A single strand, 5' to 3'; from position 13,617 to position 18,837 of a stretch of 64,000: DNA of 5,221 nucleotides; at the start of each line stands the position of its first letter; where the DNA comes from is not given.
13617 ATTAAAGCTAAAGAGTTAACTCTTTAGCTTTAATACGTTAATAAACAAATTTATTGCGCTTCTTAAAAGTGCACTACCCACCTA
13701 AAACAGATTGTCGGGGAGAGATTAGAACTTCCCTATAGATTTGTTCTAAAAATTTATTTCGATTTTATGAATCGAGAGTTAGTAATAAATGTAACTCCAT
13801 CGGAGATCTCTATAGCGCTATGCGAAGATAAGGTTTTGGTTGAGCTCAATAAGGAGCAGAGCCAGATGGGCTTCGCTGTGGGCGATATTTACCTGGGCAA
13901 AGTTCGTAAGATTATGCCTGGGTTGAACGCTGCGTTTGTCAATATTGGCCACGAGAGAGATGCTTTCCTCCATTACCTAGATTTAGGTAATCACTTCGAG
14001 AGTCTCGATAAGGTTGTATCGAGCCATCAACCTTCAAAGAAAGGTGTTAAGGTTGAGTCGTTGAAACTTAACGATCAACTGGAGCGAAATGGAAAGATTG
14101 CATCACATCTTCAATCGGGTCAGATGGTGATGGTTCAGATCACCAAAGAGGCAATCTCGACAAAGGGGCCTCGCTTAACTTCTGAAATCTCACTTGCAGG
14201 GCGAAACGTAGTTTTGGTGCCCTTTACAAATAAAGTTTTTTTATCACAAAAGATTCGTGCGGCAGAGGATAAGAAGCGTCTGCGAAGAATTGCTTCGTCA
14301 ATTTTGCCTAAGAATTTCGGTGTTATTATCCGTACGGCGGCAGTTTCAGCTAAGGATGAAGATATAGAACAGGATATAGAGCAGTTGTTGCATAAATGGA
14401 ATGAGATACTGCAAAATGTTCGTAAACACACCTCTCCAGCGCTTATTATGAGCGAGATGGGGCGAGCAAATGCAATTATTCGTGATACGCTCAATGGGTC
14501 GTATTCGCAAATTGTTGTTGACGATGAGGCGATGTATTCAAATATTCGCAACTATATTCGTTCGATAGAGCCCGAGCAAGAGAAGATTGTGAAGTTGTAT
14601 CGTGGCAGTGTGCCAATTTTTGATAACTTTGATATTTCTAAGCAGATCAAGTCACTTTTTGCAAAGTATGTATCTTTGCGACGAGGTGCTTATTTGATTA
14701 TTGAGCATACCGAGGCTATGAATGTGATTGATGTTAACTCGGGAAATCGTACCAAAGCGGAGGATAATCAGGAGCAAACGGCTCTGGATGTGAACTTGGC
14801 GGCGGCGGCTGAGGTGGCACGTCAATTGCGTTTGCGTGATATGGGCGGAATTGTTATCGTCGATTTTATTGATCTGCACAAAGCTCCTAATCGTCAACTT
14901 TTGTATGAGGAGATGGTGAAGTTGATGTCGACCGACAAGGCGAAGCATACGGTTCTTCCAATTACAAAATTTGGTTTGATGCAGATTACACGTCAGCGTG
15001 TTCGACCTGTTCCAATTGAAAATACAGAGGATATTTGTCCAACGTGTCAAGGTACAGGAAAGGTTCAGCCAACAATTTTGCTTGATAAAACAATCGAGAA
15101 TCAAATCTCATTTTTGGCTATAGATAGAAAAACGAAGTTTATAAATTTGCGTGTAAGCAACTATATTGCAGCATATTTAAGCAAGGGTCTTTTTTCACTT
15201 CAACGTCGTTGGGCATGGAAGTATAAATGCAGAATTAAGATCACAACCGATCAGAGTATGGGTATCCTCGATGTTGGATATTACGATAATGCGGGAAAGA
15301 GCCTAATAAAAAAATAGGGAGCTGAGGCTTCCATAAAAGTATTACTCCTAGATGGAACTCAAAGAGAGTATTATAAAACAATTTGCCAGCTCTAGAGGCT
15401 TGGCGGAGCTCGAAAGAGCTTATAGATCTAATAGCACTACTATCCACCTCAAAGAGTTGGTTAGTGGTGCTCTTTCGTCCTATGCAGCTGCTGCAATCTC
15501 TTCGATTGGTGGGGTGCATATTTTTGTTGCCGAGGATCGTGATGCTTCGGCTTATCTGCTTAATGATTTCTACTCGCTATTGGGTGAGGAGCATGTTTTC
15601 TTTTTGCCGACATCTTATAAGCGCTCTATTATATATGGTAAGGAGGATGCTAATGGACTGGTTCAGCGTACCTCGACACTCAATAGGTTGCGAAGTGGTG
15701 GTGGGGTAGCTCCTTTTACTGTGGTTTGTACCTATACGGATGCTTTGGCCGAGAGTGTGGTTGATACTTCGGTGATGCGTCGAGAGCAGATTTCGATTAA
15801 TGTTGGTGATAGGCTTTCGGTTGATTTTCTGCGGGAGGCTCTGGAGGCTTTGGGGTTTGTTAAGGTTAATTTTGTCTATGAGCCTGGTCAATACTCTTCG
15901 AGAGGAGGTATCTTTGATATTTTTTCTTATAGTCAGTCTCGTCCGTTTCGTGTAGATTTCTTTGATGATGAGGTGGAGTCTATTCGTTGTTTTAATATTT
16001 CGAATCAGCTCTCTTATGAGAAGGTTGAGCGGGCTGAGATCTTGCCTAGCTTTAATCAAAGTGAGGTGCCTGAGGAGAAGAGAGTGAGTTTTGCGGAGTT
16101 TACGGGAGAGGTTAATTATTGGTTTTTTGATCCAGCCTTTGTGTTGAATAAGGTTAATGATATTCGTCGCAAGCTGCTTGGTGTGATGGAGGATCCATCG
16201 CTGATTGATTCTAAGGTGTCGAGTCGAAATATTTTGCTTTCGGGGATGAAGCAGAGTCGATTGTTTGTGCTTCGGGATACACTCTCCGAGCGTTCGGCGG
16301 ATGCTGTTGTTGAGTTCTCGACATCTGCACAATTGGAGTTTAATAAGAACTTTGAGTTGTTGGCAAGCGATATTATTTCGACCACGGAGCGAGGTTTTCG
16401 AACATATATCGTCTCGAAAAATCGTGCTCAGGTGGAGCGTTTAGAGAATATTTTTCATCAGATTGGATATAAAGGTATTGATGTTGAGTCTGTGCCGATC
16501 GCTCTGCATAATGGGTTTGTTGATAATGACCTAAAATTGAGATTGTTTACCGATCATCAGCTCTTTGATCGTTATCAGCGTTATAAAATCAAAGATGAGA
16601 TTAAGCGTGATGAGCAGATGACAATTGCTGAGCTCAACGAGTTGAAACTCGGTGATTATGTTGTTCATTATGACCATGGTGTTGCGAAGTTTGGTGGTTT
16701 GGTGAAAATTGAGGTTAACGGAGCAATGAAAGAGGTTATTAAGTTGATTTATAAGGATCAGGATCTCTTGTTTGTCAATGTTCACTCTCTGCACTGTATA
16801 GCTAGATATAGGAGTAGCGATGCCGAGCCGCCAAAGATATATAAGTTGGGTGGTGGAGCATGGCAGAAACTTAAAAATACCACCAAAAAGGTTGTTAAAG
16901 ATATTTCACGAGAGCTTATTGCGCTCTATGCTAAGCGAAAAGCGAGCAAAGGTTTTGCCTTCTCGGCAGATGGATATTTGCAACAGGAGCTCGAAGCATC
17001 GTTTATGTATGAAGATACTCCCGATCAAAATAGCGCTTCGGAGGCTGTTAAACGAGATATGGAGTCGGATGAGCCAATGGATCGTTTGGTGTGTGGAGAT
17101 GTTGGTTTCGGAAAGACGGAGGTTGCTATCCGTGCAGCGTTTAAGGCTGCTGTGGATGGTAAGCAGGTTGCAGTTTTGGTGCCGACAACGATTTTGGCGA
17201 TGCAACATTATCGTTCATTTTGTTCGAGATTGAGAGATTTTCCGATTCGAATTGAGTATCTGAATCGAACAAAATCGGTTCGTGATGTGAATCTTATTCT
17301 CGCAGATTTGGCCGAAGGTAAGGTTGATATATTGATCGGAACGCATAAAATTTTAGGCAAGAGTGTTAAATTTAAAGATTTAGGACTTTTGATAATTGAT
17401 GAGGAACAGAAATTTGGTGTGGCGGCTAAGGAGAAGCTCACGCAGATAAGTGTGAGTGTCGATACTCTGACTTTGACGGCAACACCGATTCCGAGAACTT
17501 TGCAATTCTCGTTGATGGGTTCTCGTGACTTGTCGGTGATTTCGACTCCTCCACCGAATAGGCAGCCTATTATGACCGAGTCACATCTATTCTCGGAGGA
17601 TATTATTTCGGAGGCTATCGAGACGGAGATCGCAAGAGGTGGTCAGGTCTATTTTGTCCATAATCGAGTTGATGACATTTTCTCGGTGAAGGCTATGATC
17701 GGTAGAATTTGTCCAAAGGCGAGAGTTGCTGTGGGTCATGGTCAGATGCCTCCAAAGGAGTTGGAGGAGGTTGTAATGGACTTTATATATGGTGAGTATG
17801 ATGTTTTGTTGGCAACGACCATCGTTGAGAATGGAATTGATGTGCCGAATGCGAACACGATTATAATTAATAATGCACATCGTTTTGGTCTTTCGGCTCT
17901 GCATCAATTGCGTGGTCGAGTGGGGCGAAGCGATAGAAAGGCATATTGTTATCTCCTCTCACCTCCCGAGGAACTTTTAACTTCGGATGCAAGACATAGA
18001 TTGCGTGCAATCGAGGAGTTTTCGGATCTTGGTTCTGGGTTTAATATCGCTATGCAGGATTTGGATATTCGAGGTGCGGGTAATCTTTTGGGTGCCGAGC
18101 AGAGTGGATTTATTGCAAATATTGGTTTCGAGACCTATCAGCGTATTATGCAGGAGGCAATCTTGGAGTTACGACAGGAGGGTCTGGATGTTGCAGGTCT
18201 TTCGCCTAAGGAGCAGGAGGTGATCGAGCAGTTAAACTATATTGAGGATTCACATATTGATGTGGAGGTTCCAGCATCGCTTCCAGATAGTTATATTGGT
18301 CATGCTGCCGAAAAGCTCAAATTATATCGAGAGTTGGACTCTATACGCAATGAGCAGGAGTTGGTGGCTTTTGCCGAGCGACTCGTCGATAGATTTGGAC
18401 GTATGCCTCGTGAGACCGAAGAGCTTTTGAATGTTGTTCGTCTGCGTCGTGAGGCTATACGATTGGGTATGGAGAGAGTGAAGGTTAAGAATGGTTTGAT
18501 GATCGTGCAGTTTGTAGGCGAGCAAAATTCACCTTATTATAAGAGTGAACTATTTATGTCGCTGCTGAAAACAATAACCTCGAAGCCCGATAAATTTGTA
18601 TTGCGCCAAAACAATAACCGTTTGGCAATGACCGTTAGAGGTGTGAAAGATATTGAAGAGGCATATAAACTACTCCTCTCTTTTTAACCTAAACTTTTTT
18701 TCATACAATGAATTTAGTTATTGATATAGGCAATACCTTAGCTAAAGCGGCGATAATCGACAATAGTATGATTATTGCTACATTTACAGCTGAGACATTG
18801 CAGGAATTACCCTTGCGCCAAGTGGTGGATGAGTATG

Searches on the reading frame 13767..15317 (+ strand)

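Call 41: search_protein_families(library=pfam, proteins=[window:13767-15317:+], max_evalue=0.00001)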
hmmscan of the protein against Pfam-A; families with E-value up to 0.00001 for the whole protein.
window:13767-15317:+ (516 aa): 1 family
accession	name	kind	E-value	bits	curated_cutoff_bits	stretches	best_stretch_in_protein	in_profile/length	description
PF10150.14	RNase_E_G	-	1.5e-96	323.4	25.5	1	142-412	1-270/270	Ribonuclease E/G family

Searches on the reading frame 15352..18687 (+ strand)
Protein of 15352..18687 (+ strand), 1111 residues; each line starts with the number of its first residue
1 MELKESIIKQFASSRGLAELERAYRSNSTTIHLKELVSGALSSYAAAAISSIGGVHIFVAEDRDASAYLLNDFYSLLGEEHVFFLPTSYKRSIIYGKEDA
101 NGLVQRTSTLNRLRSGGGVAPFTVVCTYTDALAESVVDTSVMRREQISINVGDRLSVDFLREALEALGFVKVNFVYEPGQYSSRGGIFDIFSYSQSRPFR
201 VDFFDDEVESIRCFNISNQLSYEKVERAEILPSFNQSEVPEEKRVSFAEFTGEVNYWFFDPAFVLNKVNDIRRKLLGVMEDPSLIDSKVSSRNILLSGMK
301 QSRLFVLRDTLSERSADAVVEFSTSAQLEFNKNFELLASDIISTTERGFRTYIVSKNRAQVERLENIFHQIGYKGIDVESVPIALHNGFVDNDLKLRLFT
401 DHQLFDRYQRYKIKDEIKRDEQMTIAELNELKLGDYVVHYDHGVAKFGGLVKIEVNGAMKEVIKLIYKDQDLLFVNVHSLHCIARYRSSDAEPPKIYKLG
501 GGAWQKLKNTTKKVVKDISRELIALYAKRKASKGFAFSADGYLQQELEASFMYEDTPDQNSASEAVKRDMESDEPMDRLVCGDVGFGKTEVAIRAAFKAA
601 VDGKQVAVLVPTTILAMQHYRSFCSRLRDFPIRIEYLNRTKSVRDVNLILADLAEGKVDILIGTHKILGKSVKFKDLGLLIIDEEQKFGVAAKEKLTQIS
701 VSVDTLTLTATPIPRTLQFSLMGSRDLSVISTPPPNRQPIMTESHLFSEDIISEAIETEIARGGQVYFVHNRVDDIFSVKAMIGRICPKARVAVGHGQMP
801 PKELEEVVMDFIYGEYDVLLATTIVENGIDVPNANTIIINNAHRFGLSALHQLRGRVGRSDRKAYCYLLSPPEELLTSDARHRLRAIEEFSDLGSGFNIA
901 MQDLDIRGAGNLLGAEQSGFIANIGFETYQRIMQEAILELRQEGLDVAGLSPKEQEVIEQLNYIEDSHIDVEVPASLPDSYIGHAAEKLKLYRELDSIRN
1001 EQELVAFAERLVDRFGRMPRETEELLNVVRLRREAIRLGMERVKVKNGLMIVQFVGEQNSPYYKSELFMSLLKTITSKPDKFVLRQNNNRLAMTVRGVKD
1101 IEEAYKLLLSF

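Call 41: search_protein_families(library=pfam, proteins=[window:15352-18687:+], max_evalue=0.00001)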
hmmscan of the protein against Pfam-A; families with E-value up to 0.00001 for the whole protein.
window:15352-18687:+ (1111 aa): 6 families
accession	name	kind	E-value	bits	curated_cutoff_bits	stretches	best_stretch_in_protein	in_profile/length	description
PF03461.20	TRCF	-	1e-24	87.1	25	1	972-1064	2-94/95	TRCF domain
PF00271.37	Helicase_C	-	2e-22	79.9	23.5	1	755-860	9-109/110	Helicase conserved C-terminal domain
PF00270.35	DEAD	-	8.1e-22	78.2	26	1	556-717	1-164/167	DEAD/DEAH box helicase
PF17757.6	UvrB_inter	-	2.2e-19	69.8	22.9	1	147-233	1-88/91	UvrB interaction domain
PF02559.22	CarD_TRCF_RID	-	2.5e-14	53.5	23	1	431-486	1-56/57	CarD-like/TRCF RID domain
PF04851.21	ResIII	-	7.5e-07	29.6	22.5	1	556-712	5-162/164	Type III restriction enzyme, res subunit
